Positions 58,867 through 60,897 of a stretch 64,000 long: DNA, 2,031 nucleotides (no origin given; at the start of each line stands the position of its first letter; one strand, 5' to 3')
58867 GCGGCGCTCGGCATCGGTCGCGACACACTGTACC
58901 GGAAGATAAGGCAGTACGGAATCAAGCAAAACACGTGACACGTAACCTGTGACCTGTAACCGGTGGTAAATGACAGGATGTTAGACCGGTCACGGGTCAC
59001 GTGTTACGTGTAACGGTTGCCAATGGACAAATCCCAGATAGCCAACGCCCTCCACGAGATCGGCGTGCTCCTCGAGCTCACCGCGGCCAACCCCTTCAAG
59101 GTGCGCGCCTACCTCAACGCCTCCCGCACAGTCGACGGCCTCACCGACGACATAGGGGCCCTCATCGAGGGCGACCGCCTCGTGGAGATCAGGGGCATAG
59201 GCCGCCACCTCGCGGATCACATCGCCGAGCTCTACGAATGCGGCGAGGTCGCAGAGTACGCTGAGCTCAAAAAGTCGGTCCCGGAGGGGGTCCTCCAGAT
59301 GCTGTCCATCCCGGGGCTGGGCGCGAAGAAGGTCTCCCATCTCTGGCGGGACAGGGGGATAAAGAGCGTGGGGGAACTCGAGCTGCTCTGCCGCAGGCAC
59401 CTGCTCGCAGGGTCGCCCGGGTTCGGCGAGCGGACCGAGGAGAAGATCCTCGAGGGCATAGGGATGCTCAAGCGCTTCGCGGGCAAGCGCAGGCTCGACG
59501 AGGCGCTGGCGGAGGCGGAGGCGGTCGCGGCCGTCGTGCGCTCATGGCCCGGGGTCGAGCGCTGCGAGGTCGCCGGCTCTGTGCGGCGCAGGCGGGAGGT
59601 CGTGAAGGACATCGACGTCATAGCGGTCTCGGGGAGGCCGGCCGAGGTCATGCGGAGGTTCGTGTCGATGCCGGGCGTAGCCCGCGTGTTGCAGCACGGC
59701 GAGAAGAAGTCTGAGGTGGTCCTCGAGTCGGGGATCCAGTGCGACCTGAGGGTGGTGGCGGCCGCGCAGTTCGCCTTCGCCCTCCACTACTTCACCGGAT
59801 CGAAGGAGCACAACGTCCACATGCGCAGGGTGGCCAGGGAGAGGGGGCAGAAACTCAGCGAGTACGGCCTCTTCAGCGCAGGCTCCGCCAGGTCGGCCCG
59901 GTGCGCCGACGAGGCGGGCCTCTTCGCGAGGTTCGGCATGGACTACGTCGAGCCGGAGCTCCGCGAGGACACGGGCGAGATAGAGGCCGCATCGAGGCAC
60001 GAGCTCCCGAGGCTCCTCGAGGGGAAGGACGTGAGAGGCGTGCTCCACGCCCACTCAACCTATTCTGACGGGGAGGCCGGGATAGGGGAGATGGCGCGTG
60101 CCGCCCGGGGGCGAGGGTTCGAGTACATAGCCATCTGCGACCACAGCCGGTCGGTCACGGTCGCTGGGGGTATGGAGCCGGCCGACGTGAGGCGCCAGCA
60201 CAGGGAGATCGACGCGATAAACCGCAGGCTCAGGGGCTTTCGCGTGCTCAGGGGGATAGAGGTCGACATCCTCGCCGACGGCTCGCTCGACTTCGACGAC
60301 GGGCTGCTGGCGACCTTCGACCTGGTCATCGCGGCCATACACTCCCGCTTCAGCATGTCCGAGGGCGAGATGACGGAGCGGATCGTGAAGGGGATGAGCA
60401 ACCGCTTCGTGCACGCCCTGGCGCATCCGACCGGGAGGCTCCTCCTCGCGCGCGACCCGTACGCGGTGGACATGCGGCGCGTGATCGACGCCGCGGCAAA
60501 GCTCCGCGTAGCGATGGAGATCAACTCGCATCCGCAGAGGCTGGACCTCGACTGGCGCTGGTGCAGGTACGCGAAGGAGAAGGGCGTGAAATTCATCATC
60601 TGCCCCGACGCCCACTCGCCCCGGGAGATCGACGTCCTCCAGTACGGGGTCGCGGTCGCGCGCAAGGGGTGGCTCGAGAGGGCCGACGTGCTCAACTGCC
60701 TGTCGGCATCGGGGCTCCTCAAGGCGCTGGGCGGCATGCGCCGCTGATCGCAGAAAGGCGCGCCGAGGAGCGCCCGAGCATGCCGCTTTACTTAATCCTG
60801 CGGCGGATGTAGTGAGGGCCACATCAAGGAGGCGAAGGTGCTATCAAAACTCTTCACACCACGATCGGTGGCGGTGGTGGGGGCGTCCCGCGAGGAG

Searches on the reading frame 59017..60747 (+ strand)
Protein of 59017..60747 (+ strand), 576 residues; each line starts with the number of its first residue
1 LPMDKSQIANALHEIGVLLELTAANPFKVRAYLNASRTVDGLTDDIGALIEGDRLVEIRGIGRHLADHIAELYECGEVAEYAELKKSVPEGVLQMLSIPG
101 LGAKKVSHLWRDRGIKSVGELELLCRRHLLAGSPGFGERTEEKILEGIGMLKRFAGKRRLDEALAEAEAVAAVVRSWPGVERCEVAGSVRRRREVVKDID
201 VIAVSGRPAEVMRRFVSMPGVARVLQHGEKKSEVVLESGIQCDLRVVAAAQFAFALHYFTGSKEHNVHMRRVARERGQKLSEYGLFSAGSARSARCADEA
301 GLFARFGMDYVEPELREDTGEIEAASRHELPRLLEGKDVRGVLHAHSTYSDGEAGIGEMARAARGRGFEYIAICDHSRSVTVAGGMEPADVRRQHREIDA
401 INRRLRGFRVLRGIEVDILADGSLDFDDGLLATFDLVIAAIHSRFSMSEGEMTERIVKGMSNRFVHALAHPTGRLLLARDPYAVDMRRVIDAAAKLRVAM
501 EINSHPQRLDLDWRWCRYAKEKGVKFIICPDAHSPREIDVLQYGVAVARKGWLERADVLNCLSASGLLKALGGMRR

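Call 70: search_protein_families(library=pfam, proteins=[window:59017-60747:+], max_evalue=0.0001)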
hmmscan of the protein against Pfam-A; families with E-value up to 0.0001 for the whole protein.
window:59017-60747:+ (576 aa): 4 families
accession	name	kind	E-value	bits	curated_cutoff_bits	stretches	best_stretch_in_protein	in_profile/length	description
PF14791.11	DNA_pol_B_thumb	-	1.1e-21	76.8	25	1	255-317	1-63/63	DNA polymerase beta thumb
PF14716.13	HHH_8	-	3.2e-12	47.1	30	1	3-76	1-71/73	Helix-hairpin-helix domain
PF14520.12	HHH_5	-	1.8e-07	32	27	1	94-147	3-54/57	Helix-hairpin-helix domain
PF02811.25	PHP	-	4.8e-07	30.7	26.4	1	343-478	2-132/164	PHP domain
